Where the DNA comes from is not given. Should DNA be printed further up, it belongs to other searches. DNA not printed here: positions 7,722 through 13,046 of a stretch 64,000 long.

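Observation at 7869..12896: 1675-aa single polypeptide combining a Ser/Thr kinase, STAND ATPase, TPR repeats, GAF and a sigma-54 activator with HTH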

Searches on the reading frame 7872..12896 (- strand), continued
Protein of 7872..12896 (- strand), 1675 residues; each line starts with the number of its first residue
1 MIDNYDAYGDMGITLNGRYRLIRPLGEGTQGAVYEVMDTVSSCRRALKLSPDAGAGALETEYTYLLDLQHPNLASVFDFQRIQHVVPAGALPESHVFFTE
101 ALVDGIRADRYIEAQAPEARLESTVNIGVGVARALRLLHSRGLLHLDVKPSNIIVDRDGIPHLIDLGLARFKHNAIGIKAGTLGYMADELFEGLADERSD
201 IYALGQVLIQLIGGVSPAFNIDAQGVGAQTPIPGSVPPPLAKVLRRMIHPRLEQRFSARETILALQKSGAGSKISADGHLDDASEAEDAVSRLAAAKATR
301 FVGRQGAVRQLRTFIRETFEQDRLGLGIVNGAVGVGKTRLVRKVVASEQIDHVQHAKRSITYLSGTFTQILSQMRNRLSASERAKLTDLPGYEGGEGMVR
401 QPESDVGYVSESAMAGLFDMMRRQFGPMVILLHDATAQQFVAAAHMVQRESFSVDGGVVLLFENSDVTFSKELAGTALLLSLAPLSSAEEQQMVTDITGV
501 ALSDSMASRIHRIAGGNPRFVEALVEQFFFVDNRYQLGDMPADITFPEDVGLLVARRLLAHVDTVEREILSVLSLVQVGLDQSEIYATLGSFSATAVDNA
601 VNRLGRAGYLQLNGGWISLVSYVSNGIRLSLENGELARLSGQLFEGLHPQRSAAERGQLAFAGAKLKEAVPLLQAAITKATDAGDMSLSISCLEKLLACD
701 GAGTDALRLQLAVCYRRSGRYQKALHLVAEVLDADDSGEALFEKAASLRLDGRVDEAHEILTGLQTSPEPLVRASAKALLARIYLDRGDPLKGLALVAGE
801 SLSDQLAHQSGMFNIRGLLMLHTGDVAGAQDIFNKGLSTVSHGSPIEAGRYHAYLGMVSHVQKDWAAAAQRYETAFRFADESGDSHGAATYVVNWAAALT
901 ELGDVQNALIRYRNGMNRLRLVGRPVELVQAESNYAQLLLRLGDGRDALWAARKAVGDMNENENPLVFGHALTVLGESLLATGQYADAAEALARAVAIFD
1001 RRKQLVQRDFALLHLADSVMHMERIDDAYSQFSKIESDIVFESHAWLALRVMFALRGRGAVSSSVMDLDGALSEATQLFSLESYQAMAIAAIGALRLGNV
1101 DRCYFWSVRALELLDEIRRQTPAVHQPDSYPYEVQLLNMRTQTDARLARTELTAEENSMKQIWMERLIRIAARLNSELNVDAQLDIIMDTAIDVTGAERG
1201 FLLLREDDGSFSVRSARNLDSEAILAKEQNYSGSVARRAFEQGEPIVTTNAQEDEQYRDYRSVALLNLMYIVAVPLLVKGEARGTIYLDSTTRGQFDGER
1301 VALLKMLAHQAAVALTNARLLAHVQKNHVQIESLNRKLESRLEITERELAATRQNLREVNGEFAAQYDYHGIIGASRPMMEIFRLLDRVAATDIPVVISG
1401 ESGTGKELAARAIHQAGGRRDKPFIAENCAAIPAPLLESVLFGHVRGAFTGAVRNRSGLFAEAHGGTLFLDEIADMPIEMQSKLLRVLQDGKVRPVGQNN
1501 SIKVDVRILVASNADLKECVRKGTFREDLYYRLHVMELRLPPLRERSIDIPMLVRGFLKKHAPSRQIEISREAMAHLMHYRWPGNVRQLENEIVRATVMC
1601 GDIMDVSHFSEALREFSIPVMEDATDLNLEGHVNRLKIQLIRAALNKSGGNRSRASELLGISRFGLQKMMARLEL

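Call 64: search_protein_families(library=ncbifam, proteins=[window:7872-12896:-], max_evalue=0.00001)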
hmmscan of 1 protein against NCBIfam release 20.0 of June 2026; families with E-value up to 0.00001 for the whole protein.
window:7872-12896:- (1675 aa): 38 families (the best 25 are shown)
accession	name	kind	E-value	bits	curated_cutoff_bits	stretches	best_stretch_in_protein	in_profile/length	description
TIGR01817.1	nifA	equivalog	1.9e-107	360.2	528.85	1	1165-1610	5-439/534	nif-specific transcriptional activator NifA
NF041552.1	TF_PrdR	equivalog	4.3e-99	332.4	795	1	1336-1667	238-570/577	sigma-54 dependent transcriptional regulator PrdR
TIGR01818.1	ntrC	equivalog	2.6e-97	326.5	558.6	1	1341-1669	106-459/463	nitrogen regulation protein NR(I)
NF003451.0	PRK05022.1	equivalog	8.1e-96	321.8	476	1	1272-1675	116-510/512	nitric oxide reductase transcriptional regulator NorR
NF008469.0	PRK11361.1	equivalog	3.5e-91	306.2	714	1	1348-1666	121-447/461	acetoacetate metabolism transcriptional regulator AtoC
TIGR02915.1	PEP_resp_reg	equivalog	6.5e-91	305.4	502.6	1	1356-1675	122-444/445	PEP-CTERM-box response regulator transcription factor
NF038308.1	RNA_repair_RtcR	equivalog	2.3e-87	294.1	650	1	1305-1663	113-501/530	RNA repair transcriptional activator RtcR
NF050807.1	TransRegFlbDCaul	equivalog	2.7e-83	280.3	750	1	1368-1666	116-431/454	sigma-54-dependent transcriptional regulator FlbD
TIGR02329.1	propionate_PrpR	equivalog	9.2e-83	278.6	499.2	1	1335-1670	176-524/526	propionate catabolism operon regulatory protein PrpR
NF011695.0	PRK15115.1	equivalog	2e-82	277.3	763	1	1372-1675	137-438/445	two-component system response regulator GlrR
NF007689.0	PRK10365.1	equivalog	3.1e-79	266.8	760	1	1344-1668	116-437/441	sigma-54-dependent response regulator transcription factor ZraR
NF041946.1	LuxO_transreg_Vib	equivalog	1.1e-77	261.9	800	1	1354-1599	116-364/463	quorum-sensing sigma-54 dependent transcriptional regulator LuxO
NF011958.0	PRK15429.1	equivalog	7.1e-77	259.6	830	1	1213-1673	237-684/692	formate hydrogenlyase transcriptional activator FlhA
NF008176.1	PRK10923.1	equivalog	5.7e-76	256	620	1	1366-1600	134-371/469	nitrogen regulation protein NR(I)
NF041906.1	V4R_TF_MobR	exception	2.1e-75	254.3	999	1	1358-1668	220-539/544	phenol degradation transcriptional regulator MobR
NF011953.0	PRK15424.1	equivalog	9.6e-75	252.2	703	1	1334-1670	185-531/538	propionate catabolism operon regulatory protein PrpR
TIGR02974.1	phageshock_pspF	equivalog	1.1e-71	241.9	443.55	1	1372-1599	1-232/336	phage shock protein operon transcriptional activator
NF049963.1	RespRegFlgRCampy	domain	1.3e-64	218.6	750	1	1372-1673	136-427/429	fla regulon two-component system response regulator FlgR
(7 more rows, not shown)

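Call 71: list_cluster_members(proteins=[P0037, P0060, P0018, P0019, P0043, P0070])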
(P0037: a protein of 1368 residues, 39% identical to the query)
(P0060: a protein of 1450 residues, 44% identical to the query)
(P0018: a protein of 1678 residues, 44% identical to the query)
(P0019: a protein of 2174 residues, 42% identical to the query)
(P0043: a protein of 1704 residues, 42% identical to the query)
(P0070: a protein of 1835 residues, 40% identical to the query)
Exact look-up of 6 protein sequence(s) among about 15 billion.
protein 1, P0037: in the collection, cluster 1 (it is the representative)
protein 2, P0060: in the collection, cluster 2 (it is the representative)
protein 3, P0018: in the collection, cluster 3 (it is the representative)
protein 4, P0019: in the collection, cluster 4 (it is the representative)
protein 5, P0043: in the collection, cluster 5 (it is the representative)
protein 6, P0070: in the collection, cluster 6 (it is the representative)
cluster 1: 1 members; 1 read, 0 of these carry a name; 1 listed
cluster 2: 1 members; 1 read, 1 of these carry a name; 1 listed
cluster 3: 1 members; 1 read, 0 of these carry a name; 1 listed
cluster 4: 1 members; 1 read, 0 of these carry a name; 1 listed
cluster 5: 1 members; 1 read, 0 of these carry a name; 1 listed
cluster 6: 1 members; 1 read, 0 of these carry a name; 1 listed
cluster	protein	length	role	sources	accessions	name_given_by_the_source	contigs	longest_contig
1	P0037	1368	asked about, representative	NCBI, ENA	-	-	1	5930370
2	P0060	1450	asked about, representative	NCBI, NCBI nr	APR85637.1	two component, sigma54 specific, transcriptional regulator, Fis family protein ...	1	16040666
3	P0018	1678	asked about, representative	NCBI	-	-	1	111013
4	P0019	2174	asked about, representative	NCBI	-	-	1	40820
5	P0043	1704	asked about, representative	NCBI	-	-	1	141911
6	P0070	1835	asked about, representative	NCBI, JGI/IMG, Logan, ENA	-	-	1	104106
